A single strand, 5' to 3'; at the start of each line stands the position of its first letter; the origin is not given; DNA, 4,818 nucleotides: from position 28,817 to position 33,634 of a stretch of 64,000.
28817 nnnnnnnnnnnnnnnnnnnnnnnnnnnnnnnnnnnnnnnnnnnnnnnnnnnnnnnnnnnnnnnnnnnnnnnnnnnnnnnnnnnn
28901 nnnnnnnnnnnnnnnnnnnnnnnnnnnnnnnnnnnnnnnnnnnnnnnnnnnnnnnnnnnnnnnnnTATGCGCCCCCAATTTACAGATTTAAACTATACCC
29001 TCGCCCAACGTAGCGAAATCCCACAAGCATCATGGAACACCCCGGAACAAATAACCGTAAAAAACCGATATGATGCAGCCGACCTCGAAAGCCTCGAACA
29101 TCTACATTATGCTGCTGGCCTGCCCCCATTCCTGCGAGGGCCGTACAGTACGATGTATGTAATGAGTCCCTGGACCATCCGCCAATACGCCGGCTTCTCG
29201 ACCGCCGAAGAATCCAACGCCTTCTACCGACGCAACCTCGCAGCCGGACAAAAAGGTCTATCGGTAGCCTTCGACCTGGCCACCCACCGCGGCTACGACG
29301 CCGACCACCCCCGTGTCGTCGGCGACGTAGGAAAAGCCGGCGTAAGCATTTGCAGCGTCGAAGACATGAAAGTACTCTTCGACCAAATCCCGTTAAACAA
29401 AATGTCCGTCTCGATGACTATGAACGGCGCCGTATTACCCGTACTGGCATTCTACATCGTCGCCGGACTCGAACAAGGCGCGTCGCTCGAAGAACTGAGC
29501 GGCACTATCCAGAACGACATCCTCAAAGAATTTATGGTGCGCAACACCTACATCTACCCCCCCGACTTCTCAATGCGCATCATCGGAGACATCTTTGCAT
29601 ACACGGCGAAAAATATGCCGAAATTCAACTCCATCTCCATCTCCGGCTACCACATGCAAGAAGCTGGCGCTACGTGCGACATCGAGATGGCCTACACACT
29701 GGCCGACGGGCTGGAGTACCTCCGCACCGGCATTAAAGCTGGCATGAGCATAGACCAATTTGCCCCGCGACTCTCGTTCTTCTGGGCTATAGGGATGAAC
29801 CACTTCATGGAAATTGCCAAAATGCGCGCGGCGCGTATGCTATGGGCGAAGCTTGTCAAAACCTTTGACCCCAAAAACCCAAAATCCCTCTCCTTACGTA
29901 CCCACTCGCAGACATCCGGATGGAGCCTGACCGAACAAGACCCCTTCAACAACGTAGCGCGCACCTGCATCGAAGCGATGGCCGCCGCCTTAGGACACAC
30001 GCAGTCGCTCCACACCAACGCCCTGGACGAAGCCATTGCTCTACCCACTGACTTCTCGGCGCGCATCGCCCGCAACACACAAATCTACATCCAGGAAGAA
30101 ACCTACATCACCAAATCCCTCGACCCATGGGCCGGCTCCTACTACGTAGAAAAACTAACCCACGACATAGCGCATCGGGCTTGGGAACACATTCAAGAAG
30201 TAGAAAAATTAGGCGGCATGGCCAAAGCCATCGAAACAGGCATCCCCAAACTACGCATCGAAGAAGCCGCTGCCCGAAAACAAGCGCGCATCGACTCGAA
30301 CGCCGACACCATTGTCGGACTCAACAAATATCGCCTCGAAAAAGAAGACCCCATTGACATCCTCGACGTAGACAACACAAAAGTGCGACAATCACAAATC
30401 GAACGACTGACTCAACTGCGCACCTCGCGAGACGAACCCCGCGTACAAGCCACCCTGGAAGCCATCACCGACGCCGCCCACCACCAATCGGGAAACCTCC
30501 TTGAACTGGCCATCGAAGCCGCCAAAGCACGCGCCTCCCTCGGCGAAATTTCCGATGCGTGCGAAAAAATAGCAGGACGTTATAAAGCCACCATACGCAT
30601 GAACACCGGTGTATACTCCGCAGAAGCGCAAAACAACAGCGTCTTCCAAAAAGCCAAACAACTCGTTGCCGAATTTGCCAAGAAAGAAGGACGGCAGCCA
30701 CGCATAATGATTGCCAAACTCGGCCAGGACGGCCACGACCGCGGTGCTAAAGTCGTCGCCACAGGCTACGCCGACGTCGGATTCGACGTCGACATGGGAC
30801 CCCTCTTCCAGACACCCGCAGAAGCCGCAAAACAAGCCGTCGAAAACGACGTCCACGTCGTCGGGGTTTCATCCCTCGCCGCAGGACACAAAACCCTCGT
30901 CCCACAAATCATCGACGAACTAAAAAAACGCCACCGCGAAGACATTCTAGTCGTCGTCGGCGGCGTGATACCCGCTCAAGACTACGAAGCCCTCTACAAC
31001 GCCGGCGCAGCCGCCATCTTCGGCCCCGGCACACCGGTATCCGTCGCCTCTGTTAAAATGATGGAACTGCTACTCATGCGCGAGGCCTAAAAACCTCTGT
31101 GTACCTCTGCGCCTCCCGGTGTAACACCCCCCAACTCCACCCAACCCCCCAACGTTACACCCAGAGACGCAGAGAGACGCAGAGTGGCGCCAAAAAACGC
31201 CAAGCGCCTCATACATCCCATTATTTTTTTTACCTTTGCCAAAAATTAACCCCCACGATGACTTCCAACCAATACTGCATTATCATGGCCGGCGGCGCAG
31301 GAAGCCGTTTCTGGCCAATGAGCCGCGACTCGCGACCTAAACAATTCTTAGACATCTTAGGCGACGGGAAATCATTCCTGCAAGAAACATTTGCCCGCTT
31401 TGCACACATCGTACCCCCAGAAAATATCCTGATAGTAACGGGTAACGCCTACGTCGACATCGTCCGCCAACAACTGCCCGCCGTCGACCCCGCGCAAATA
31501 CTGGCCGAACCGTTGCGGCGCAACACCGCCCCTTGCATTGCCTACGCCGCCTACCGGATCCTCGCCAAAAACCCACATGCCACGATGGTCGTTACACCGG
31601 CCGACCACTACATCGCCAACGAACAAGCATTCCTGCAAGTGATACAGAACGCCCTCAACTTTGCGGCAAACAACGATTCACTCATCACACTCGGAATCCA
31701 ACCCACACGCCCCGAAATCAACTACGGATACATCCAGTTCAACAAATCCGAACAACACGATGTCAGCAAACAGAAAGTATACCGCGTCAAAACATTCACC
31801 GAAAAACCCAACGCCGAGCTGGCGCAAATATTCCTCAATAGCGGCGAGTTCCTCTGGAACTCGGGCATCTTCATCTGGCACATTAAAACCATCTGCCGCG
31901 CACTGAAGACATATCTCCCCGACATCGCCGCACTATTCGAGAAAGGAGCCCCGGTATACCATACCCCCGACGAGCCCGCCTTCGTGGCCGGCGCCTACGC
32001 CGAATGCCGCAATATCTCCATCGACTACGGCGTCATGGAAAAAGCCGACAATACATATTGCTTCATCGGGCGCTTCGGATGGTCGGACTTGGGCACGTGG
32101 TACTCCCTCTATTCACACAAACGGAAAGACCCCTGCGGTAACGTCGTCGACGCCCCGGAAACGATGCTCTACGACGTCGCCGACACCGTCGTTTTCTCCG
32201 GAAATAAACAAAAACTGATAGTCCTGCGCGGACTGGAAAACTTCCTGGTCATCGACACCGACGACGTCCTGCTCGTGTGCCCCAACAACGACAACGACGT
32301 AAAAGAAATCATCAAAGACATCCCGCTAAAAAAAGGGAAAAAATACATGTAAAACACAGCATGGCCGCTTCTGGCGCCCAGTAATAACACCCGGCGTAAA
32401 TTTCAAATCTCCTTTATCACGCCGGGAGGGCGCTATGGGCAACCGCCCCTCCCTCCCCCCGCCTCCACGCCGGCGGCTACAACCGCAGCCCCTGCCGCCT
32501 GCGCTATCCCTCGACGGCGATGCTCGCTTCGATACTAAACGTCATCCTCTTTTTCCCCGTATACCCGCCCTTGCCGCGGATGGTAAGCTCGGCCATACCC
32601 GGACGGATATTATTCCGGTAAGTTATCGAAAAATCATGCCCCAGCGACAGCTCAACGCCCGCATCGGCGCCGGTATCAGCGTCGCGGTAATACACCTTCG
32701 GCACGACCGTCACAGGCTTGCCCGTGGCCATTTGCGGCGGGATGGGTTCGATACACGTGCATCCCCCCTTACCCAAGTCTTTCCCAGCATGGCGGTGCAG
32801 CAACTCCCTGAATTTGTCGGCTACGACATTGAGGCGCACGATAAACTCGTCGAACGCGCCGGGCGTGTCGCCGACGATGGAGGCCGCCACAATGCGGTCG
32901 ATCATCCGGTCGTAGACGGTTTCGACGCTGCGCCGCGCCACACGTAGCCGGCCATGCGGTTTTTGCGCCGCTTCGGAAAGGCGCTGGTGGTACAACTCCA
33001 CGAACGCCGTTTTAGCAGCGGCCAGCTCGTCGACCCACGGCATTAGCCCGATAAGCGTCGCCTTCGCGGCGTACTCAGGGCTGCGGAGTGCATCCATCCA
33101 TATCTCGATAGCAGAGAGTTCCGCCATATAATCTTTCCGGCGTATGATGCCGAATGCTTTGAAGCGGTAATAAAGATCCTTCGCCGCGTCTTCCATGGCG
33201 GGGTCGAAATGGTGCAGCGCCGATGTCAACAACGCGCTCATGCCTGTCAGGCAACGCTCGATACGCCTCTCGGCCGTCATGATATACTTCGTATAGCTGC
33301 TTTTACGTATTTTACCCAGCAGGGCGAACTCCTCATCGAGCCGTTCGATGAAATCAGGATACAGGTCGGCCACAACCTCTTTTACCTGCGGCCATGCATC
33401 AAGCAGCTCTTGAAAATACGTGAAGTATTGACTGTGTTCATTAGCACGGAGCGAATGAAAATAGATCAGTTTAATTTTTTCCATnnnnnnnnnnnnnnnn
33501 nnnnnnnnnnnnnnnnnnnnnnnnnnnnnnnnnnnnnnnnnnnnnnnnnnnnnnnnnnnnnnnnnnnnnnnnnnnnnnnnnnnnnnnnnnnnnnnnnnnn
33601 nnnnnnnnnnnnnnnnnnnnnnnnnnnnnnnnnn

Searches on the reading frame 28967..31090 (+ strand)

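Call 93: search_protein_families(library=pfam, proteins=[window:28967-31090:+], max_evalue=0.0001)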
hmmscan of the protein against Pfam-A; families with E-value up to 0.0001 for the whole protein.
window:28967-31090:+ (707 aa): 2 families
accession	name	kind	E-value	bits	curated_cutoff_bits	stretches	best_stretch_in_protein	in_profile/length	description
PF01642.28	MM_CoA_mutase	-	6.4e-230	764.5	22.1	1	25-537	2-512/512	Methylmalonyl-CoA mutase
PF02310.24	B12-binding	-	5.2e-21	75.2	32.1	1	579-690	2-115/121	B12 binding domain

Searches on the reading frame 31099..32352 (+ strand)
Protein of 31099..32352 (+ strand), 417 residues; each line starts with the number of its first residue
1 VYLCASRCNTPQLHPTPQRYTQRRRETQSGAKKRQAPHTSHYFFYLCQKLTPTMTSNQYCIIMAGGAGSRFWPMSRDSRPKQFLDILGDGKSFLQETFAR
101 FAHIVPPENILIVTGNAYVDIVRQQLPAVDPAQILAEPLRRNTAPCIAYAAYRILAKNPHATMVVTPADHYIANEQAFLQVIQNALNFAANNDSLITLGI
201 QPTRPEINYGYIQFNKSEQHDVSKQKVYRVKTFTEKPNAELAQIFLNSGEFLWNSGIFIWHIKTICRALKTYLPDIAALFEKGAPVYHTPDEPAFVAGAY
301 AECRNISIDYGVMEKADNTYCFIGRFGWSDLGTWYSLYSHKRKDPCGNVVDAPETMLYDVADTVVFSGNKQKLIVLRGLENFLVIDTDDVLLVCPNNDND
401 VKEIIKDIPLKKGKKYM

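Call 20: search_protein_families(library=ncbifam, proteins=[window:31099-32352:+], max_evalue=0.01)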
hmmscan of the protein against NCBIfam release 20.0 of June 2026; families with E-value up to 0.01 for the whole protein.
window:31099-32352:+ (417 aa): 8 families
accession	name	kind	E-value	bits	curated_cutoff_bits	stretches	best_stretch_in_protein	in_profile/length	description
TIGR01479.1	GMP_PMI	equivalog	3.5e-82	276.7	372.95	1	60-412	3-349/467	mannose-1-phosphate guanylyltransferase/mannose-6-phosphate isomerase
NF012004.0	PRK15460.1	equivalog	5.1e-62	210.1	859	1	56-408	4-355/478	mannose-1-phosphate guanyltransferase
TIGR03992.1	Arch_glmU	subfamily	6.1e-06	25.4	292.1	1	59-261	2-176/393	bifunctional sugar-1-phosphate nucleotidylyltransferase/acetyltransferase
NF001183.0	PRK00155.1-3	subfamily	8.3e-06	25.2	166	1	59-125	3-64/237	D-ribitol-5-phosphate cytidylyltransferase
NF001186.0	PRK00155.2-3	equivalog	2e-05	24.1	253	1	56-123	3-64/224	2-C-methyl-D-erythritol 4-phosphate cytidylyltransferase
TIGR01099.1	galU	equivalog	0.0015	18.2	326.8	0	164-258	124-211/261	UTP--glucose-1-phosphate uridylyltransferase GalU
TIGR00453.1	ispD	equivalog_domain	0.0033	16.9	181.3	1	60-134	2-70/219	2-C-methyl-D-erythritol 4-phosphate cytidylyltransferase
NF006899.0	PRK09382.1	equivalog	0.0033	16.6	417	1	56-142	5-85/387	bifunctional 2-C-methyl-D-erythritol 4-phosphate cytidylyltransferase/2-C-methyl-D-erythritol 2,4-cyclodiphosphate synthase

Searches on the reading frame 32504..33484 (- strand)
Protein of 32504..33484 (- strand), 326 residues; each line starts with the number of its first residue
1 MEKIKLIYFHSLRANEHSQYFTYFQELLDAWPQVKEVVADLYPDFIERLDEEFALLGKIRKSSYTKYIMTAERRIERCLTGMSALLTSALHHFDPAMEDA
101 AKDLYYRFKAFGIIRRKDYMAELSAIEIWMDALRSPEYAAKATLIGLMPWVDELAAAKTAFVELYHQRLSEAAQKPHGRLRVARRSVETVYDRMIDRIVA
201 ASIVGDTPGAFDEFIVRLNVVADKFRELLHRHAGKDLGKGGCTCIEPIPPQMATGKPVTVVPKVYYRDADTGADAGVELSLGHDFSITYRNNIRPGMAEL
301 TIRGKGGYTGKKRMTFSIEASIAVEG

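Call 8: search_protein_families(library=pfam, proteins=[window:32504-33484:-], max_evalue=0.01)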
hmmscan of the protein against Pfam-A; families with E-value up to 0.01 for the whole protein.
window:32504-33484:- (326 aa): 1 family
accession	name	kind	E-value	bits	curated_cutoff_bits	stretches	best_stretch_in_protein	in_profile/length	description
PF19775.4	DUF6261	-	1.2e-28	100.5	27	1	65-219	1-154/154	Family of unknown function (DUF6261)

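Call 20: search_protein_families(library=ncbifam, proteins=[window:32504-33484:-], max_evalue=0.01)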
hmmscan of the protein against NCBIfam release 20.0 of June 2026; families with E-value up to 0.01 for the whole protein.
window:32504-33484:- (326 aa): 0 families

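Call 40: search_protein_families(library=phrogs, proteins=[window:32504-33484:-], max_evalue=0.01)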
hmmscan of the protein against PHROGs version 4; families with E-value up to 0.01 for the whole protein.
window:32504-33484:- (326 aa): 0 families

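Call 41: search_protein_families(library=padloc, proteins=[window:32504-33484:-], max_evalue=0.01)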
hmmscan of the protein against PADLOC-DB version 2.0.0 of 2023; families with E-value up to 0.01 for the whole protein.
window:32504-33484:- (326 aa): 0 families
